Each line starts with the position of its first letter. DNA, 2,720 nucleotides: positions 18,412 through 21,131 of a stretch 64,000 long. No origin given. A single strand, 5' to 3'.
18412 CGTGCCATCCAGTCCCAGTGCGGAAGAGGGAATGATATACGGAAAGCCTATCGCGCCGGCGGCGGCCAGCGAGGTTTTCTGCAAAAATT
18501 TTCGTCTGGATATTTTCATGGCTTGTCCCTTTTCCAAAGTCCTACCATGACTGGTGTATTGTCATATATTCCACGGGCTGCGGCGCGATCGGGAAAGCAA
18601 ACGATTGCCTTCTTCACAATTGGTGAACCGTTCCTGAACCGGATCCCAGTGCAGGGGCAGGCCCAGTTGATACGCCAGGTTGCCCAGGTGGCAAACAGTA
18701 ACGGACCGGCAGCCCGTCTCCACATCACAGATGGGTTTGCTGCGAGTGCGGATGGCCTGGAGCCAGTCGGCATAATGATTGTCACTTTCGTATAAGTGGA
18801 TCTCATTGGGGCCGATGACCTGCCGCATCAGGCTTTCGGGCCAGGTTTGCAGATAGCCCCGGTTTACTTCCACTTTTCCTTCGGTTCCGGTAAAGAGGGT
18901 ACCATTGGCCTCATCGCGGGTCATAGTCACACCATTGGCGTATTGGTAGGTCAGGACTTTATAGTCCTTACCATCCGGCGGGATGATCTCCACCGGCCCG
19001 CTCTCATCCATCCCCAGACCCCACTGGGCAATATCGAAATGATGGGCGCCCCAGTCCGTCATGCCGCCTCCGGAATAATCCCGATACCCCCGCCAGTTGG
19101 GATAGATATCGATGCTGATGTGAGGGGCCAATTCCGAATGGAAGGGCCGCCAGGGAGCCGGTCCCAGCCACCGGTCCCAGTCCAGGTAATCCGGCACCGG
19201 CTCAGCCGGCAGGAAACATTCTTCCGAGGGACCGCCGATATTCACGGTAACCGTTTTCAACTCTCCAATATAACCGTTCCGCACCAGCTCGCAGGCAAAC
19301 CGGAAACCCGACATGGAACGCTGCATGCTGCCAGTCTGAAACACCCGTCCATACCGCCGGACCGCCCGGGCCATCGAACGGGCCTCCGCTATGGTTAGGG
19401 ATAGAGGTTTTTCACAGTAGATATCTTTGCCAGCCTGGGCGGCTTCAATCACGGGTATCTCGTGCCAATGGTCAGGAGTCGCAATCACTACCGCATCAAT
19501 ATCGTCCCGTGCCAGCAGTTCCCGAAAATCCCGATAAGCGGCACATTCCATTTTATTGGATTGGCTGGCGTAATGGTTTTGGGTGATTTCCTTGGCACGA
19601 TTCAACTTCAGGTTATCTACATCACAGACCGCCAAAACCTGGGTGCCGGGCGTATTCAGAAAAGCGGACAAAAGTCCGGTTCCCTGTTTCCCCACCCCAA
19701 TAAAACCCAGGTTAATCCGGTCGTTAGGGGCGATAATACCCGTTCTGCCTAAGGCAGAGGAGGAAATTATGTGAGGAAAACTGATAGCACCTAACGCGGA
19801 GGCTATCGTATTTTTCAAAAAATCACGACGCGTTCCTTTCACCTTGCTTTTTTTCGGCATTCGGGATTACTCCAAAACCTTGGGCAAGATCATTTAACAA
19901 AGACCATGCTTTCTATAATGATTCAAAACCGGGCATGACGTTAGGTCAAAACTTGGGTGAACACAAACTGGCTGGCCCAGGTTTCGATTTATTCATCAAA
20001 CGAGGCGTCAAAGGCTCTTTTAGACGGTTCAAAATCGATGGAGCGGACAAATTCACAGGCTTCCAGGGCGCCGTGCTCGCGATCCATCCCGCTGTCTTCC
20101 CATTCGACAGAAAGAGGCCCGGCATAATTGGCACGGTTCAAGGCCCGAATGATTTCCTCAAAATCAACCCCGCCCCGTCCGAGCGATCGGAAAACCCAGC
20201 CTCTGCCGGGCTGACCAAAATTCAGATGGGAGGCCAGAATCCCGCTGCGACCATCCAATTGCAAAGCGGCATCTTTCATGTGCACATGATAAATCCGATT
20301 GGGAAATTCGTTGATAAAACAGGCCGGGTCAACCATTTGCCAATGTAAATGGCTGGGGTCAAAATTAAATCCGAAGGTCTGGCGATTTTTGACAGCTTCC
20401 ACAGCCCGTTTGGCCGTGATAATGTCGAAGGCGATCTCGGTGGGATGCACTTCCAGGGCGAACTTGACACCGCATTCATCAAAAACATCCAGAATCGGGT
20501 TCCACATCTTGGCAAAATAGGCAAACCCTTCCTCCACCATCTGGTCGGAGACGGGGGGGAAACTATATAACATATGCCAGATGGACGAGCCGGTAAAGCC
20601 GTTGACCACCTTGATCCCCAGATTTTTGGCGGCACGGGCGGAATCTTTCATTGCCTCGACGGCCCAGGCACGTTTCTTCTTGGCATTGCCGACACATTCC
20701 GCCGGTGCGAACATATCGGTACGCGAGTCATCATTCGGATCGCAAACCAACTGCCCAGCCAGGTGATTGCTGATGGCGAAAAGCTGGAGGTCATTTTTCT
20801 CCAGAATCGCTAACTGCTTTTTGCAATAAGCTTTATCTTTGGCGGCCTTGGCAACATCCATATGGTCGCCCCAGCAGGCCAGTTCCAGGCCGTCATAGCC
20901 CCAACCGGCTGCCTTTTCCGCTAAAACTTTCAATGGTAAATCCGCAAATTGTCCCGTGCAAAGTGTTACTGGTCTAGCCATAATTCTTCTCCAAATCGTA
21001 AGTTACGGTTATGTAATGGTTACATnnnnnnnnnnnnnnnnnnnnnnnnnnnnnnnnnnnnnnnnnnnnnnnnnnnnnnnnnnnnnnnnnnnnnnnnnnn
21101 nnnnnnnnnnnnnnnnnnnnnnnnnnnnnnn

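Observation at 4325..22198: ~18-kb co-directional 11-gene cluster of exported NAD(P)-type sugar oxidoreductases, keto-sugar enzymes and a cytochrome, under a divergent AraC regulator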

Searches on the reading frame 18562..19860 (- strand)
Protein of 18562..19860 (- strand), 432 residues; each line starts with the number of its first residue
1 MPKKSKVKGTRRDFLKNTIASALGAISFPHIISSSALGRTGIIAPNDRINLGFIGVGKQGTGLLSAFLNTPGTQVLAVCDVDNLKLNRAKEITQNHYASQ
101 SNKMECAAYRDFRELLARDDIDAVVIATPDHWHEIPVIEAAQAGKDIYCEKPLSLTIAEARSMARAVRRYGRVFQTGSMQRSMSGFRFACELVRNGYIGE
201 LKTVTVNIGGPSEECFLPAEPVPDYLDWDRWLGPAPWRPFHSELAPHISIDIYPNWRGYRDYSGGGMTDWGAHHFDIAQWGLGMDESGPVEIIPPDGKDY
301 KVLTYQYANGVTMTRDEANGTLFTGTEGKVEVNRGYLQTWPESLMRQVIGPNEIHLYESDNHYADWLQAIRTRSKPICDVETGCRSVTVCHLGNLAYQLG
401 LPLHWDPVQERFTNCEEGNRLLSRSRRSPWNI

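Call 4: search_protein_families(library=pfam, proteins=[window:18562-19860:-], max_evalue=0.01)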
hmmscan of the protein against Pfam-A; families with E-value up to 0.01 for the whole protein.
window:18562-19860:- (432 aa): 4 families
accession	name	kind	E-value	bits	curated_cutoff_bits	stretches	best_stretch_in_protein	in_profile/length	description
PF19051.5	GFO_IDH_MocA_C2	-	2.5e-31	109.6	23.3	1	217-432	43-254/254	Oxidoreductase family, C-terminal alpha/beta domain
PF01408.29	GFO_IDH_MocA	-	6.9e-22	78.8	24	1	49-177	1-119/120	Oxidoreductase family, NAD-binding Rossmann fold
PF22725.1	GFO_IDH_MocA_C3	-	1.6e-07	31.8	27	1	254-313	33-98/124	GFO/IDH/MocA C-terminal domain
PF02894.22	GFO_IDH_MocA_C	-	6.6e-07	29.8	22.9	1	255-387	31-200/218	Oxidoreductase family, C-terminal alpha/beta domain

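Call 6: search_protein_families(library=ncbifam, proteins=[window:18562-19860:-], max_evalue=0.01)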
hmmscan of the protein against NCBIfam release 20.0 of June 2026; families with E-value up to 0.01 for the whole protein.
window:18562-19860:- (432 aa): 9 families
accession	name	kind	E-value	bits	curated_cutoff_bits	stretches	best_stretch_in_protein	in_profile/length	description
NF058561.1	BT_2158_fam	equivalog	7.1e-50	170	750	1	10-285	1-258/487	glycoside 3-dehydrogenase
TIGR04380.1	myo_inos_iolG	equivalog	1.9e-26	92.7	355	1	50-207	3-151/330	inositol 2-dehydrogenase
NF052679.1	InsChiInosDhIolG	equivalog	5.6e-17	61.8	540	1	49-202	3-149/343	bifunctional inositol 2-dehydrogenase/D-chiro-inositol 1-dehydrogenase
NF040723.1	UDP-GlcNAcDh_Arch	equivalog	9.2e-17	61.5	450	1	50-212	2-152/302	UDP-N-acetylglucosamine 3-dehydrogenase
NF052479.1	LevoglcsnDh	equivalog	1.4e-15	56.9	650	1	94-202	46-155/386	levoglucosan dehydrogenase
NF041392.1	XylDh_Gfo6_Halo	equivalog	4.2e-13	48.8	350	1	89-207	51-169/350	D-xylose 1-dehydrogenase Gfo6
NF008607.0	PRK11579.1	subfamily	1.4e-09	37.4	330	1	47-203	3-147/346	oxidoreductase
NF058563.1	BT_2159_fam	equivalog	2.3e-07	30.2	650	1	49-206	1-148/350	disaccharide 3-dehydrogenase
NF007574.0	PRK10206.1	equivalog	6e-05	22.2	352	1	106-204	51-149/345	oxidoreductase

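Call 21: search_solved_structures(query=window:18562-19860:-, max_evalue=0.001)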
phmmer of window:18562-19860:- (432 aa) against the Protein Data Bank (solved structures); distinct sequences matched with E-value up to 0.001: 74 (the best 60 are shown).
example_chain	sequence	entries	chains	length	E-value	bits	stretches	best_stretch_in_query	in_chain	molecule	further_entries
8tdf_A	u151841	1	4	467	2.3e-28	102.1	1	40-276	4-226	Dehydrogenase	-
8tdh_A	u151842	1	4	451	5.5e-26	94.3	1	47-276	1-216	Predicted dehydrogenases and related proteins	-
6z3c_AAA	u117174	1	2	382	4.2e-19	71.6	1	101-201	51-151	Gfo/Idh/MocA family oxidoreductase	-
6z3b_B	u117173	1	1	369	4.3e-19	71.5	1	101-201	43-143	Gfo/Idh/MocA family oxidoreductase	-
6z3b_A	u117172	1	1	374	4.4e-19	71.5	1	101-201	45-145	Gfo/Idh/MocA family oxidoreductase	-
3cea_A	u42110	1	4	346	3.6e-16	61.9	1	49-201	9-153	Myo-inositol 2-dehydrogenase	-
6o15_A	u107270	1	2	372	1.3e-15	60.1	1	50-203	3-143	Uncharacterized oxidoreductase YjhC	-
3ec7_A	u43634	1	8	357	7.7e-15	57.5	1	37-200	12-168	Putative Dehydrogenase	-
9m37_A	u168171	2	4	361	3.6e-14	55.3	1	50-208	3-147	P581a DgpA2 and isoorientin complex structure | Gfo/Idh/MocA family protein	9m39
3ezy_A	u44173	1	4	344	2.1e-13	52.8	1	87-207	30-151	Dehydrogenase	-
3db2_A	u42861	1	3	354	3.1e-13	52.2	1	82-205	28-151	putative NADPH-dependent oxidoreductase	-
7xr9_A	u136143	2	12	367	3.4e-13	52.1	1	49-184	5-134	DgpA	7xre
5a02_A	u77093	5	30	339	4.6e-13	51.7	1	107-209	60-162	ALDOSE-ALDOSE OXIDOREDUCTASE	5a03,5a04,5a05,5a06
4gqa_A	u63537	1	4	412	8.6e-13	50.8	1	48-200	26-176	NAD binding Oxidoreductase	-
4h3v_A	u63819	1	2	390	1e-12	50.6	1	108-204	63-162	Oxidoreductase domain protein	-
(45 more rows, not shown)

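Call 82: search_solved_structures(query=window:18562-19860:-, max_evalue=1e-20, show_alignments=2)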
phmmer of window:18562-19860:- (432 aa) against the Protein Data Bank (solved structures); distinct sequences matched with E-value up to 1e-20: 2.
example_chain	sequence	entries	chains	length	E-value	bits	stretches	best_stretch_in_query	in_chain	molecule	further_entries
8tdf_A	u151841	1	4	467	2.3e-28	102.1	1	40-276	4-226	Dehydrogenase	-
8tdh_A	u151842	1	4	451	5.5e-26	94.3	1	47-276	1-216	Predicted dehydrogenases and related proteins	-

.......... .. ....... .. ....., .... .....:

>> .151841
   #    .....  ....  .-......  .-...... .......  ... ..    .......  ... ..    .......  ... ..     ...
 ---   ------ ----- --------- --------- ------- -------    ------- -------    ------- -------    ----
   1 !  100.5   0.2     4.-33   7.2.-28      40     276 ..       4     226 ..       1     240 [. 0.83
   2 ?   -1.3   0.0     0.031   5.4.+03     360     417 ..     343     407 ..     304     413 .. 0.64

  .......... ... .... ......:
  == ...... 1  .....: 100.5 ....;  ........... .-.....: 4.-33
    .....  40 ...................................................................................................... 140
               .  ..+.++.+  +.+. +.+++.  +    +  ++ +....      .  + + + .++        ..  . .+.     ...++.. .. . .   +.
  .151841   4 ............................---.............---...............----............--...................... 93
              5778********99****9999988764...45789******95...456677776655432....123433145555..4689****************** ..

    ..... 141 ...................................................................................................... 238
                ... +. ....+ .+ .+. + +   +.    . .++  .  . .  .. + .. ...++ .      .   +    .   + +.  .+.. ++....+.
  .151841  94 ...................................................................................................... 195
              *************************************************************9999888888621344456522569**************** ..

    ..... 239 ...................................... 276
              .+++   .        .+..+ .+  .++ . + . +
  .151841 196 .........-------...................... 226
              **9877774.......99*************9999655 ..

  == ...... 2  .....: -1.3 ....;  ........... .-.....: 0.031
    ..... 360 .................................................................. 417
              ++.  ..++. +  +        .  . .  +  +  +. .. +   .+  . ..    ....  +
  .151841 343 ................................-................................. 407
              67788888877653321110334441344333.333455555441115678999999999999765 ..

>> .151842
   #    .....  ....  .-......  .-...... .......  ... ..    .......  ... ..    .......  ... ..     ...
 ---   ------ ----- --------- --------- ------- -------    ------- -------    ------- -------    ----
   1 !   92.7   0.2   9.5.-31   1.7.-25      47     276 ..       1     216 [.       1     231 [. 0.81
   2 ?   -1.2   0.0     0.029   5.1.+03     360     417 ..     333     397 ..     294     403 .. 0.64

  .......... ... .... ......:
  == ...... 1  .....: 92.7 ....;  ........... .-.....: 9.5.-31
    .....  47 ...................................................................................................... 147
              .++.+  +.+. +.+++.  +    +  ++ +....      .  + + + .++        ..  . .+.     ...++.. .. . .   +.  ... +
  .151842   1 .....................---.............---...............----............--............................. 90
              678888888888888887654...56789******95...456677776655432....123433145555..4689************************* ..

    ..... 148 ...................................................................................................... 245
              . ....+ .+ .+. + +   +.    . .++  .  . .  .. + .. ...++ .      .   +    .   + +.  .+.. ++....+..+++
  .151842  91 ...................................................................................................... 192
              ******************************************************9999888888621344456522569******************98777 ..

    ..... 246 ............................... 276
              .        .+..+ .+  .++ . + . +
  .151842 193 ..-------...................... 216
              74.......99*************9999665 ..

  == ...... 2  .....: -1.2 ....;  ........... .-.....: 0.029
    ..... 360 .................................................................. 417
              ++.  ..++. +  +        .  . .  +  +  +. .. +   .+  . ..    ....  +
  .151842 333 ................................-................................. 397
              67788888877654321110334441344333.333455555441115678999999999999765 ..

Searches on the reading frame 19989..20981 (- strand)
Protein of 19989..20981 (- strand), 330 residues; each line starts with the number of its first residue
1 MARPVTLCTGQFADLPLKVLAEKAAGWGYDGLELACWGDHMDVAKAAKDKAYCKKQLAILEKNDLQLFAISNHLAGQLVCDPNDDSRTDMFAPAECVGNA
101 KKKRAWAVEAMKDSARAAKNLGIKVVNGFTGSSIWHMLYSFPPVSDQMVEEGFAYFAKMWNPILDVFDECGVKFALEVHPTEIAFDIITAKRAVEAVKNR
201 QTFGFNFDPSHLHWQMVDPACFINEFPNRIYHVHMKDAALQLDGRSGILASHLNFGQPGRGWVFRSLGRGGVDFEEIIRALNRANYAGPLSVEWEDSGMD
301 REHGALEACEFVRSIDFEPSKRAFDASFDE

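Call 4: search_protein_families(library=pfam, proteins=[window:19989-20981:-], max_evalue=0.01)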
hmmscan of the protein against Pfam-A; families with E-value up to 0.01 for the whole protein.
window:19989-20981:- (330 aa): 1 family
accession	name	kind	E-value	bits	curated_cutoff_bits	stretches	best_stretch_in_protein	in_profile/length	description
PF01261.30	AP_endonuc_2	-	5.7e-40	138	31.1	1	22-314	2-248/249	Xylose isomerase-like TIM barrel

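Call 6: search_protein_families(library=ncbifam, proteins=[window:19989-20981:-], max_evalue=0.01)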
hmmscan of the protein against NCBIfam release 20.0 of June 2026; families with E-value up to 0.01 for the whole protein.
window:19989-20981:- (330 aa): 5 families
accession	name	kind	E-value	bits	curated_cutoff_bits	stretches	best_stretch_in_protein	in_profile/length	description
TIGR04379.1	myo_inos_iolE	equivalog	2.8e-13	50.1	290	1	102-295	76-267/290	myo-inosose-2 dehydratase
NF009688.0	PRK13209.1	subfamily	1.2e-06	27.7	317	1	244-313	205-274/286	L-ribulose-5-phosphate 3-epimerase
TIGR00542.1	hxl6Piso_put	equivalog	0.00013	21.4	272.15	1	101-296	86-252/279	L-ribulose-5-phosphate 3-epimerase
NF041099.2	keto_glucon_epim_IolO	equivalog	0.00022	20.6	300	0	268-315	220-267/269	5-keto-L-gluconate epimerase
NF009689.0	PRK13210.1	subfamily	0.0009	18.5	200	0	266-311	228-274/286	L-ribulose-5-phosphate 3-epimerase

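Call 53: search_solved_structures(query=window:19989-20981:-, max_evalue=0.001)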
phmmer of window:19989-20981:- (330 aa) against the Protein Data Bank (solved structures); distinct sequences matched with E-value up to 0.001: 2.
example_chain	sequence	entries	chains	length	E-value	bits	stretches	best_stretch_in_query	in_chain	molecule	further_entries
2zds_A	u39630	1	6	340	1.4e-109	369.8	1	1-329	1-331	Putative DNA-binding protein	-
8ro4_A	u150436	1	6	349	2.2e-53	185.1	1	18-325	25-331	2-hydroxy-3-keto-glucal hydratase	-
